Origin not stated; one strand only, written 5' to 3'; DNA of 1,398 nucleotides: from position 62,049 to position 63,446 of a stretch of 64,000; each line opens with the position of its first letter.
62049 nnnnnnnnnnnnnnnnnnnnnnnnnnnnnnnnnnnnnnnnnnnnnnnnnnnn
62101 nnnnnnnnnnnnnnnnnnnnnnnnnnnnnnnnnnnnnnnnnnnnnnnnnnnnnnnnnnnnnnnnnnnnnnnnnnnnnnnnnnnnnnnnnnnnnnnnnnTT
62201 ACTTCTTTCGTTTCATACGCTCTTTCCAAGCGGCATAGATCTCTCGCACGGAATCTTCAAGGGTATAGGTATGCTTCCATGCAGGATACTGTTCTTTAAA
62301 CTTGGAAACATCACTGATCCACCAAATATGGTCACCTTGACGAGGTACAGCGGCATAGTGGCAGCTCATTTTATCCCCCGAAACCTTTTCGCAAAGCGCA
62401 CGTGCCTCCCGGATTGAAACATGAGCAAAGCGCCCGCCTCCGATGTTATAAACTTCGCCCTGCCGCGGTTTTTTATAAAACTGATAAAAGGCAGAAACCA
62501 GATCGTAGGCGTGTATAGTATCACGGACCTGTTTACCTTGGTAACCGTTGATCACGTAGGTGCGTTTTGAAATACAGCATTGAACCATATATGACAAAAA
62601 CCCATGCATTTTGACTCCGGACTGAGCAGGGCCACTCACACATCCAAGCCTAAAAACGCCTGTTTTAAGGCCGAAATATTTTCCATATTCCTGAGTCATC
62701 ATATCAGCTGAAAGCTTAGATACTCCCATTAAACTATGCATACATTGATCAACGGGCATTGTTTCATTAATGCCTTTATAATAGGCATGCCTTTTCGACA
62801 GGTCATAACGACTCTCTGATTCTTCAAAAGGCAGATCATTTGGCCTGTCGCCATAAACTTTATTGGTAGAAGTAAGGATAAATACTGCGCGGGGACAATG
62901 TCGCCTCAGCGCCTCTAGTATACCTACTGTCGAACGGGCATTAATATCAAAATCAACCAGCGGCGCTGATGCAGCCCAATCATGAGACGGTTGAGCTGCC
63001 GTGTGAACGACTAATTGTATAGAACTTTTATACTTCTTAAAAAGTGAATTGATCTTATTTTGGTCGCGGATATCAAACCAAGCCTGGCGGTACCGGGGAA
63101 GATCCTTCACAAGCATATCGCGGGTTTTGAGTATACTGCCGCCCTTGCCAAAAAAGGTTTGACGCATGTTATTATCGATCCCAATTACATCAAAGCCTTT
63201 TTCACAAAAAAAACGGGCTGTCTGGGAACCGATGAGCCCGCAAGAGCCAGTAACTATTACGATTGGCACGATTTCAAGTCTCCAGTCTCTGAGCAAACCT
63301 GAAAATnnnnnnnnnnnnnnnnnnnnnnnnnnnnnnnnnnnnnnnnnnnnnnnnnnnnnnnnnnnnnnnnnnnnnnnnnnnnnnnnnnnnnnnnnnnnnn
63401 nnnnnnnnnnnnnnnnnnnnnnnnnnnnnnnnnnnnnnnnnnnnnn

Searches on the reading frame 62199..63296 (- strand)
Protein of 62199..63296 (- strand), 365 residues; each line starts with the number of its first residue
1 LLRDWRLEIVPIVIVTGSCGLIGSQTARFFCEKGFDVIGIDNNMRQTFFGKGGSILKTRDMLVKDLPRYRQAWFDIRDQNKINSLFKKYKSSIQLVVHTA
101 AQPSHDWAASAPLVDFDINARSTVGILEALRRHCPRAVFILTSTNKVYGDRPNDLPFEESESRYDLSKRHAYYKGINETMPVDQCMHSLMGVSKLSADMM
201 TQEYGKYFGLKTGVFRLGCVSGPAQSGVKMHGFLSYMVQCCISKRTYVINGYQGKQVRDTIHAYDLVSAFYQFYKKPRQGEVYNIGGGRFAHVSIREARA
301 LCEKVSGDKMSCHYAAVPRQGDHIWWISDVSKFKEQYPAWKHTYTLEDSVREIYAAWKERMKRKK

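Call 34: search_protein_families(library=pfam, proteins=[window:62199-63296:-], max_evalue=0.0001)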
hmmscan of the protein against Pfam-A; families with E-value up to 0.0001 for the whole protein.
window:62199-63296:- (365 aa): 5 families
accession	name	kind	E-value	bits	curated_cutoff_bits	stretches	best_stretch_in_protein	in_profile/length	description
PF01370.27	Epimerase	-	1.9e-34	119.6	20.9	2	13-172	1-150/240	NAD dependent epimerase/dehydratase family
PF16363.11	GDP_Man_Dehyd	-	1.3e-27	97.5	27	1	14-352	1-331/332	GDP-mannose 4,6 dehydratase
PF07993.18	NAD_binding_4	-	3e-07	30.3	20.1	1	86-249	82-237/258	Male sterility protein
PF04321.23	RmlD_sub_bind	-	5.1e-07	29.5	27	1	13-160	3-116/287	RmlD substrate binding domain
PF02719.21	Polysacc_synt_2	-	6.1e-05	22.8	20.2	0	13-147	1-131/293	Polysaccharide biosynthesis protein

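Call 53: find_encoding_contigs(protein=window:62199-63296:-, flank=10000, max_places=3)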
Protein window:62199-63296:- (365 aa): no gene with exactly this product is on record in the collection.
